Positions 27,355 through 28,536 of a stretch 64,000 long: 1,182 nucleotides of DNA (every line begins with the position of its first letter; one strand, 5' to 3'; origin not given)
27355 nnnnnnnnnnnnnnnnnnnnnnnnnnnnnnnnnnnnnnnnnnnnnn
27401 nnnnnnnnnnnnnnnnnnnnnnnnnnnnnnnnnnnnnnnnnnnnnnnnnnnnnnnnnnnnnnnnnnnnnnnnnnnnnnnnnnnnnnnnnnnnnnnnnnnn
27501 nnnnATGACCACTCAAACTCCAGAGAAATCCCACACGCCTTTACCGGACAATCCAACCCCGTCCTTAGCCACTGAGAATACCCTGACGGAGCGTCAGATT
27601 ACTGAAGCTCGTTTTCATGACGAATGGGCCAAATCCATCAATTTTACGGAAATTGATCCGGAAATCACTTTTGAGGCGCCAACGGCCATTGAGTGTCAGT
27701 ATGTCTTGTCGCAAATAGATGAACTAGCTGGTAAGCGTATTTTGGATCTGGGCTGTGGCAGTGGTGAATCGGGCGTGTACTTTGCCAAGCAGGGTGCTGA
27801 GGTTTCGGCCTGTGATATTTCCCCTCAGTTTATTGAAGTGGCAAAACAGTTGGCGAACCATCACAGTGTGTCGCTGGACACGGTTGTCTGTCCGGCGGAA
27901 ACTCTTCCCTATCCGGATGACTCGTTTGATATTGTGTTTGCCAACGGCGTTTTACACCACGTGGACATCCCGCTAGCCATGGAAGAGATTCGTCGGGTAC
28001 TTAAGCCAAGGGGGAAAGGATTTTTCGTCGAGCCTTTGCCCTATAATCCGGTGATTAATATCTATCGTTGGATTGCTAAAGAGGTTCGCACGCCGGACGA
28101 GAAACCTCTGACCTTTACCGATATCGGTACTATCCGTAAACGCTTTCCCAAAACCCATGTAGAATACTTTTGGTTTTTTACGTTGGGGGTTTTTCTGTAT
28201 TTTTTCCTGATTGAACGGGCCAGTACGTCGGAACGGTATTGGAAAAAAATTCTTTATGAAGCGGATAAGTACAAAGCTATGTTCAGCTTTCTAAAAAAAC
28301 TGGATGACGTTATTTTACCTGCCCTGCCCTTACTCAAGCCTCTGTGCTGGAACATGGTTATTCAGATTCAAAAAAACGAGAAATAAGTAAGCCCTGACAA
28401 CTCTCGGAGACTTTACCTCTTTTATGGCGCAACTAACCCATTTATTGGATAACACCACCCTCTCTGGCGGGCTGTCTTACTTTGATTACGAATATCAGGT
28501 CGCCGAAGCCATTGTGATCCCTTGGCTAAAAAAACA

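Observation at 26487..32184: GT2 - MTase - MTase - MTase - GT-C operon: a lipid-linked glycosylation pathway coupled to three SAM methyltransferases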

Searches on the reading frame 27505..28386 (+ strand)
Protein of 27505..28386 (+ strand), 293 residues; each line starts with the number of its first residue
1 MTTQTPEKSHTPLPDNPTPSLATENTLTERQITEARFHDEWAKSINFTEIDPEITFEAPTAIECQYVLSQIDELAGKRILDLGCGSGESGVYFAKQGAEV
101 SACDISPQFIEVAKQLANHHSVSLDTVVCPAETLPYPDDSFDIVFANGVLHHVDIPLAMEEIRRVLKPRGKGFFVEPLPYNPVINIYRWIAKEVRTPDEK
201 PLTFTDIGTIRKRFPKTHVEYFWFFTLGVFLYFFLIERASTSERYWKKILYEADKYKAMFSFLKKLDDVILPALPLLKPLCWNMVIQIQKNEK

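Call 3: search_protein_families(library=pfam, proteins=[window:27505-28386:+], max_evalue=0.01)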
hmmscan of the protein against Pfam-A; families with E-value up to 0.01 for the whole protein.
window:27505-28386:+ (293 aa): 17 families
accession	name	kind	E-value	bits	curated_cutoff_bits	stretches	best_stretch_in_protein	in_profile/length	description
PF08241.18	Methyltransf_11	-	1.7e-26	93.1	21.2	1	80-173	1-94/95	Methyltransferase domain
PF13649.12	Methyltransf_25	-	1.9e-23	83.4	27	1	79-170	1-97/97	Methyltransferase domain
PF13847.12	Methyltransf_31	-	8.9e-19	68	27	1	76-171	4-106/145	Methyltransferase domain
PF08242.18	Methyltransf_12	-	1.1e-17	65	30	1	80-170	1-96/98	Methyltransferase domain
PF13489.12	Methyltransf_23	-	2.6e-13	50.5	27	1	74-179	21-121/164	Methyltransferase domain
PF01209.24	Ubie_methyltran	-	4.7e-13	49.5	20.1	1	71-176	43-153/233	ubiE/COQ5 methyltransferase family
PF06325.19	PrmA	-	1.6e-08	34.9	22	1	55-171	139-255/296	Ribosomal protein L11 methyltransferase (PrmA)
PF08003.17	Methyltransf_9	-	3.4e-08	33.3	23.8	1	62-169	102-212/315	Protein of unknown function (DUF1698)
PF05175.20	MTS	-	1.9e-07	31.3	23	1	66-151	22-109/170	Methyltransferase small domain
PF03848.20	TehB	-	2e-05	24.6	20.4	1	67-153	22-108/193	Tellurite resistance protein TehB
PF03141.22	Methyltransf_29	-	0.00013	21.1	23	1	76-175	118-216/506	Putative S-adenosyl-L-methionine-dependent methyltransferase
PF05724.17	TPMT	-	0.0015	18.7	26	1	68-113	30-75/218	Thiopurine S-methyltransferase (TPMT)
PF07021.18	MetW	-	0.0015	18.6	21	1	75-161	13-97/193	Methionine biosynthesis protein MetW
PF05219.18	DREV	-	0.002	17.7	26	1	75-185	94-197/265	DREV methyltransferase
PF05148.21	Methyltransf_8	-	0.003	17.9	27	0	119-171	101-153/219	Hypothetical methyltransferase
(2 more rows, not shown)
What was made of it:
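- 27505..28386 (+): MT1: class-I SAM methyltransferase (Methyltransf_11) with motif I 'ILDLGCG' at residue 79 and a weakly hydrophobic helix at 217-235. It is the variable member of the cassette. Pfam E 2e-26 (call 3).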

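Call 4: search_protein_families(library=ncbifam, proteins=[window:27505-28386:+], max_evalue=0.01)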
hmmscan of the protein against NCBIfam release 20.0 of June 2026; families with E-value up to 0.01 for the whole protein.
window:27505-28386:+ (293 aa): 61 families (the best 25 are shown)
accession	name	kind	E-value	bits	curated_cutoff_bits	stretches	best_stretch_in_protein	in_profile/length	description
TIGR01934.1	MenG_MenH_UbiE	subfamily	1e-16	60.9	158.35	1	67-190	31-159/223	ubiquinone/menaquinone biosynthesis methyltransferase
NF045667.1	MTase_DVU1556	equivalog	3.1e-16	59.5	155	1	75-171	22-116/213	DVU_1556 family methyltransferase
NF041255.1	mycofact_MftM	equivalog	1.1e-15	57.8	200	1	74-162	138-226/289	mycofactocin oligosaccharide methyltransferase MftM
NF001241.0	PRK00216.1-2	equivalog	3.3e-15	56.3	327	1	67-174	43-147/231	demethylmenaquinone methyltransferase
TIGR01983.1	UbiG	equivalog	1.7e-14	53.7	102.95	1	70-174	44-151/228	bifunctional 2-polyprenyl-6-hydroxyphenol methylase/3-demethylubiquinol 3-O-methyltransferase UbiG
TIGR02021.1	BchM-ChlM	equivalog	2.9e-14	53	158.9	1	69-197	46-175/218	magnesium protoporphyrin IX methyltransferase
NF043040.1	corrin_prot_MT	hypoth_equivalog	9.4e-14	51.4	180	1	67-171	34-144/216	corrinoid protein-associated methyltransferase CpaM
NF001244.0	PRK00216.1-5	equivalog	1.4e-13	50.7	216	1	68-172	41-151/236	bifunctional demethylmenaquinone methyltransferase/2-methoxy-6-polyprenyl-1,4-benzoquinol methylase UbiE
NF047649.1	MTase_UXPK_star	exception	1.9e-13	50.1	460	1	75-171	77-178/283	methyltransferase/UXPK-star double selenoprotein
NF045823.1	PthPhpthDimycoMt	equivalog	2.5e-13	49.8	300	1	69-172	61-164/256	phthiotriol/phenolphthiotriol dimycocerosates methyltransferase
NF045649.1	2X_seleno_MduS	exception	7.2e-13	48.2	380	1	75-170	41-143/338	methyltransferase domain-containing selenoprotein MduS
NF045825.1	FAmtase_mtf2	equivalog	1e-12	47.8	400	1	69-174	53-158/248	fatty-acid O-methyltransferase Mtf2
NF007610.0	PRK10258.1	equivalog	3.3e-12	46.3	342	1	68-174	35-138/251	malonyl-ACP O-methyltransferase BioC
NF041537.1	ArsM_AhpD_UU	exception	5.8e-12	45.1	510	1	75-171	76-177/345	arsenite methyltransferase/AhpD domain selenoprotein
TIGR02072.1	BioC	equivalog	7.7e-12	45.5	184.95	1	71-171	27-129/244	malonyl-ACP O-methyltransferase BioC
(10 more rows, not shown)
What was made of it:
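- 27505..28386 (+): All NCBIfam hits are far below cut-off (call 4).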

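Call 15: search_solved_structures(query=window:27505-28386:+, max_evalue=0.00001)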
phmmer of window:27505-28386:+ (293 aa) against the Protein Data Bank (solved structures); distinct sequences matched with E-value up to 0.00001: 49.
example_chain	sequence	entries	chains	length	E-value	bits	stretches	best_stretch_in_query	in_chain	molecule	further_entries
5wp5_A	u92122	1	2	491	9.2e-18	67.9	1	68-174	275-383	Phosphomethylethanolamine N-methyltransferase 2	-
5wp4_A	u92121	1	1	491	2.8e-16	63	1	72-173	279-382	Phosphoethanolamine N-methyltransferase 1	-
1xxl_A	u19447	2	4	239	4.4e-14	55.8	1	75-195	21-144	YcgJ protein | ycgJ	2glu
5gm1_A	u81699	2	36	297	5e-14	55.6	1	64-176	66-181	O-methylransferase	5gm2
1ve3_A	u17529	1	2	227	2.4e-11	46.8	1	76-200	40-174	hypothetical protein PH0226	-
9w6x_A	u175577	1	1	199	6.2e-11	45.4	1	76-173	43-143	YtkW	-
3mgg_A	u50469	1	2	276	1.3e-10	44.4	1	76-171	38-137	Methyltransferase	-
8zc8_A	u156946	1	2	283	4.1e-10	42.8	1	69-173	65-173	MitM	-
21zq_A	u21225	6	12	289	4.3e-10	42.7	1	69-173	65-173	MitM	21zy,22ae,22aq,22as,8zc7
6mro_A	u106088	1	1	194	4.5e-10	42.6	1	69-174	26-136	methyl transferase from Methanosarcina acetivorans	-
6uak_A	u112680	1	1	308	5.6e-10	42.3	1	77-185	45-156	SAM dependent methyltransferase LahSB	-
7qcb_A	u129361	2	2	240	9.3e-10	41.6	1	27-171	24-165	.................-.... 27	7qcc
4pne_A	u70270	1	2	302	4.7e-09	39.3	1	75-170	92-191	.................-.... protein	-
3bus_A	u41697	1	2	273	7.4e-09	38.6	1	54-172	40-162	Methyltransferase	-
3cc8_A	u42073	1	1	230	1e-08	38.2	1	76-224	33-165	Putative methyltransferase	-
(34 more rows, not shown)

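Call 67: list_cluster_members(proteins=[P0001, P0121, P0135, window:27505-28386:+, P0019, P0021])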
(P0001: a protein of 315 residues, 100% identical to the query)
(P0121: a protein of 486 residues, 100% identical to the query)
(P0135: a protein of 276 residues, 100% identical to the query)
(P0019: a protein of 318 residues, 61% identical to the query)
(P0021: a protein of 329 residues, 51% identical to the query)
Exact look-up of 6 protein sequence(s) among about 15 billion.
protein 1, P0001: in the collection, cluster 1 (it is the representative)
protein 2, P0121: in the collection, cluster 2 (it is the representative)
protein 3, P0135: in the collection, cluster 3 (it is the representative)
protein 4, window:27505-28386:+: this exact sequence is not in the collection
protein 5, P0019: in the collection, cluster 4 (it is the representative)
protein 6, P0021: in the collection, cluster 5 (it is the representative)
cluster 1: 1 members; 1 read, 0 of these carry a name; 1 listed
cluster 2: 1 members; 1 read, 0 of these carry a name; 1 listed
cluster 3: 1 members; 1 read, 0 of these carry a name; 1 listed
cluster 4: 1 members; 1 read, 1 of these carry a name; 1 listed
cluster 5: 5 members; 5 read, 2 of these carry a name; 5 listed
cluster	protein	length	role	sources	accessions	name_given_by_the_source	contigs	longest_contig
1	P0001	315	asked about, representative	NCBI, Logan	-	-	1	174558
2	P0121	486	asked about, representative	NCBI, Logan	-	-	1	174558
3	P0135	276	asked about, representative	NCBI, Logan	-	-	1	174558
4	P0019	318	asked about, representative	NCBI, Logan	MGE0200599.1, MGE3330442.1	MAG: methyltransferase domain-containing protein [Candidatus Melainabacteria bacterium]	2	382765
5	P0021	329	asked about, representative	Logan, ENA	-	-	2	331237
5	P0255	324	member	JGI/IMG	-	SAM-dependent methyltransferase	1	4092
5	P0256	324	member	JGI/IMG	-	SAM-dependent methyltransferase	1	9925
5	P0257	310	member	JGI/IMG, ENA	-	-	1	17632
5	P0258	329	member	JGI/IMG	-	-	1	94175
